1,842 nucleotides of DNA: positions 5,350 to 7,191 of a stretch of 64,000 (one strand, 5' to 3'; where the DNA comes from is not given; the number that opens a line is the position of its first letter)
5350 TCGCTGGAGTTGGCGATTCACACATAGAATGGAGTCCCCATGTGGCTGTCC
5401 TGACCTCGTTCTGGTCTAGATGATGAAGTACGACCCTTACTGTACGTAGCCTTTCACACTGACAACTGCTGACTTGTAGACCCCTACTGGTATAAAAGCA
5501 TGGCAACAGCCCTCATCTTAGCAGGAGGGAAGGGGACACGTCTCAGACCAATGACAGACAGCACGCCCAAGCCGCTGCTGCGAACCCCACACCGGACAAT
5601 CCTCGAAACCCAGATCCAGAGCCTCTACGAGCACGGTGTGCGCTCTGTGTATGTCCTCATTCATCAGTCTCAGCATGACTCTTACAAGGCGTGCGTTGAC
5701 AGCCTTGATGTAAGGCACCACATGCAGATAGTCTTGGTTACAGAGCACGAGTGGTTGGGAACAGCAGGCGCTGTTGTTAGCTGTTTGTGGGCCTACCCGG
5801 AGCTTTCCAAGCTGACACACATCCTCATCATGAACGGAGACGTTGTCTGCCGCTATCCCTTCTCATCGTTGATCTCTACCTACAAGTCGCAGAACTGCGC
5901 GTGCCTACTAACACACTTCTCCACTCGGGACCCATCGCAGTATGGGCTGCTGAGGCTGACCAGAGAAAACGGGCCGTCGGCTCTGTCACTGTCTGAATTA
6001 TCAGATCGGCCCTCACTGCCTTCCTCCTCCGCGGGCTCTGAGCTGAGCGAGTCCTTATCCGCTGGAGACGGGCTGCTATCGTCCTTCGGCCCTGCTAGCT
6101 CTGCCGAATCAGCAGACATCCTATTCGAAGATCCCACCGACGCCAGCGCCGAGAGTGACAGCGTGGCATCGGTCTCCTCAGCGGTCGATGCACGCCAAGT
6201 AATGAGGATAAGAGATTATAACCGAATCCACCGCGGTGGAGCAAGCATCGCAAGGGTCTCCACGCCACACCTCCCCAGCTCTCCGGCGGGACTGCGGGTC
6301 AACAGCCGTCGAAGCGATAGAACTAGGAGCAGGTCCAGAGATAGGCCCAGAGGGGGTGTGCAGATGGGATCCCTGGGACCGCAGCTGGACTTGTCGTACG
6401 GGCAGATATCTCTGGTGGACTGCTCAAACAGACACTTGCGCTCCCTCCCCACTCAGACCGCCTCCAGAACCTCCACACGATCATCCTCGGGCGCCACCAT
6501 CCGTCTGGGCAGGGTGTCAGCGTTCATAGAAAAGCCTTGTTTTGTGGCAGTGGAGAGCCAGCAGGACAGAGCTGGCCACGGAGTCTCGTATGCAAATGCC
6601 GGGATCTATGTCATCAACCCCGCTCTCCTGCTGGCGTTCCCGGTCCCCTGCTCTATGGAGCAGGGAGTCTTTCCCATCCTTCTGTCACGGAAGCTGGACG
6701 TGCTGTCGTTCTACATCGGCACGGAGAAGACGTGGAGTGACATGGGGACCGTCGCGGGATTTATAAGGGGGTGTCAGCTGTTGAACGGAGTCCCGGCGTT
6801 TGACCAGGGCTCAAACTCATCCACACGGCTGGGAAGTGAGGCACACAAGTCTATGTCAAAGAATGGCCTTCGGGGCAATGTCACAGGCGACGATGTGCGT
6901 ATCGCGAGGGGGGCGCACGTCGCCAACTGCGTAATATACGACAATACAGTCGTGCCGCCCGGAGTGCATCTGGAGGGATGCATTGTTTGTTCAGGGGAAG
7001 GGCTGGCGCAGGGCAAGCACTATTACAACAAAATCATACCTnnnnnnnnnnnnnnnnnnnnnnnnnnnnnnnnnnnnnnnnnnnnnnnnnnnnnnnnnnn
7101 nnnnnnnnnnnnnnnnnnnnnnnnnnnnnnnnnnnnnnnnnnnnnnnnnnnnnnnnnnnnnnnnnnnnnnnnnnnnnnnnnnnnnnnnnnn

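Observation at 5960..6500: About 180-aa Ser/Arg-rich disordered insertion inside the catalytic domain of GDP-mannose pyrophosphorylase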

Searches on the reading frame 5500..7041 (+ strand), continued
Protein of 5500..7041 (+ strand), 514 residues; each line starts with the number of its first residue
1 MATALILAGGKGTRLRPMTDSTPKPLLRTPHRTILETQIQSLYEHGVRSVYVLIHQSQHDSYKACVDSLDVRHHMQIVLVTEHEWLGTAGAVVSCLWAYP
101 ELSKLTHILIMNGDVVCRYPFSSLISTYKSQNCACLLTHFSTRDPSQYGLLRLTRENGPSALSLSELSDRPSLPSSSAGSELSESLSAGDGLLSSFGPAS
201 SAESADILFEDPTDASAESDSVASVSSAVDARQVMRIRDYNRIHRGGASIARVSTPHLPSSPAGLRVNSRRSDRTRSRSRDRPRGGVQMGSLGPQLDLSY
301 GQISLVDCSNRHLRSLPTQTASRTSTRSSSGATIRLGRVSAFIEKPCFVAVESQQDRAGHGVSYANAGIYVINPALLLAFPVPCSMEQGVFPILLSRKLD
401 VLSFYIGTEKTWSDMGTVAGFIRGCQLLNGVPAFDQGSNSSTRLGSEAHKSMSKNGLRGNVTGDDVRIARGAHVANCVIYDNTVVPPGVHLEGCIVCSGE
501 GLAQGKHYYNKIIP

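Call 60: search_protein_families(library=pfam, proteins=[P0151, P0168, P0152], max_evalue=0.01)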
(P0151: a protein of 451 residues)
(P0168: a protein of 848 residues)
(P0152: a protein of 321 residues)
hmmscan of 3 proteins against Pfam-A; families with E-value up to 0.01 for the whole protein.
P0151 (451 aa): 2 families
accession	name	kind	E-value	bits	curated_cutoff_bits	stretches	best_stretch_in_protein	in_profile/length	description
PF00483.29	NTP_transferase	-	2e-26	93.5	21.2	2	4-154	2-152/245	Nucleotidyl transferase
PF12804.13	NTP_transf_3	-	6.4e-09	36.6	27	1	4-117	1-98/160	MobA-like NTP transferase domain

P0168 (848 aa): 6 families
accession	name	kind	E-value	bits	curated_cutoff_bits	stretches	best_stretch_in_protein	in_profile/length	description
PF00483.29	NTP_transferase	-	1.1e-24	87.9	21.2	1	77-205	2-129/245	Nucleotidyl transferase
PF12804.13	NTP_transf_3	-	7.1e-08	33.2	27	1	77-188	1-97/160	MobA-like NTP transferase domain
PF24894.1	Hexapep_GlmU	-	1.8e-05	25.2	23.3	1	766-831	18-83/104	GlmU-like, C-terminal hexapeptide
PF25084.1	LbH_EIF2B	-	0.00013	22.3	54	1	791-835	47-91/105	EIF2B subunit epsilon LbH domain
PF00132.30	Hexapep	-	0.00022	21.2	27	1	799-833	1-36/36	Bacterial transferase hexapeptide (six repeats)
PF07959.18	Fucose_pyrophosphorylase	-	0.0086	15.5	34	0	792-834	282-324/418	Fucose pyrophosphorylase domain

P0152 (321 aa): 3 families
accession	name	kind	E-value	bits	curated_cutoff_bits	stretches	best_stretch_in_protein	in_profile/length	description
PF00483.29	NTP_transferase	-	1.2e-41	143.4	21.2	1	53-296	2-244/245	Nucleotidyl transferase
PF12804.13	NTP_transf_3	-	3e-10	40.9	27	1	53-164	1-96/160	MobA-like NTP transferase domain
PF01128.25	IspD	-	0.0011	19.3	27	1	53-117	3-65/221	2-C-methyl-D-erythritol 4-phosphate cytidylyltransferase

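Call 71: predict_structure(alignment_id=A6)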
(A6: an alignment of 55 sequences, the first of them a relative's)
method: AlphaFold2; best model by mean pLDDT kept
length: 451 residues; sequences in the alignment: 55
mean_pLDDT: 79.7   pTM: 0.76
mean pLDDT of the five models: 79.7, 78.8, 78.7, 78.0, 77.4
residues with pLDDT >= 90: 278; 70-90: 42; 50-70: 42; < 50: 89
segments of 3 or more residues with pLDDT < 50: 180-231, 248-274
pLDDT, mean of each block of 10 residues (from residue 1): 92 90 93 94 96 96 95 93 95 96 97 96 96 97 95 87 54 50 37 34 33 36 36 59 51 32 41 50 85 92 91 98 91 96 96 96 95 84 67 93 97 96 98 96 95 78
secondary structure, 60 per line:
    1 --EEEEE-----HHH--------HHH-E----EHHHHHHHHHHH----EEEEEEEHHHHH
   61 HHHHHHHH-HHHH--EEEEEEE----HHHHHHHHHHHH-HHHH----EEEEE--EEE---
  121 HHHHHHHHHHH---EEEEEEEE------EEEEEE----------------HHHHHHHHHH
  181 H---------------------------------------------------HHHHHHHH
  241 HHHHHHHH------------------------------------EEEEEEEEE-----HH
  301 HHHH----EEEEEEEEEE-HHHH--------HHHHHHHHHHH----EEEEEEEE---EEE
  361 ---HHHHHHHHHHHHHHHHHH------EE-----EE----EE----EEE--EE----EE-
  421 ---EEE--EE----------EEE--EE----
elements in order: E3-7 H34-44 E49-55 H56-68 H70-73 E76-82 H87-98 H100-103 E108-112 E115-117 H121-131 E135-142 E149-154 H171-181 H233-248 E285-293 H299-304 E309-318 H320-323 H332-342 E347-354 E358-360 H364-381 E407-409 E424-426 E441-443

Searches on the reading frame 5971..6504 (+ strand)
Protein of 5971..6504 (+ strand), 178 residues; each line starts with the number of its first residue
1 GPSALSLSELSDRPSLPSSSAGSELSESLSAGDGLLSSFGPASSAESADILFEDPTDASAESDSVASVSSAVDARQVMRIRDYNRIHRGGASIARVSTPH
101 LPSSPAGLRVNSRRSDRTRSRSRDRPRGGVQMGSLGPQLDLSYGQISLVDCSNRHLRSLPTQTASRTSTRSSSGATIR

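Call 78: search_protein_families(library=pfam, proteins=[window:5971-6504:+], max_evalue=1)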
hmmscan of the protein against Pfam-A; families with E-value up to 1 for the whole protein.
seq(178 aa): 0 families
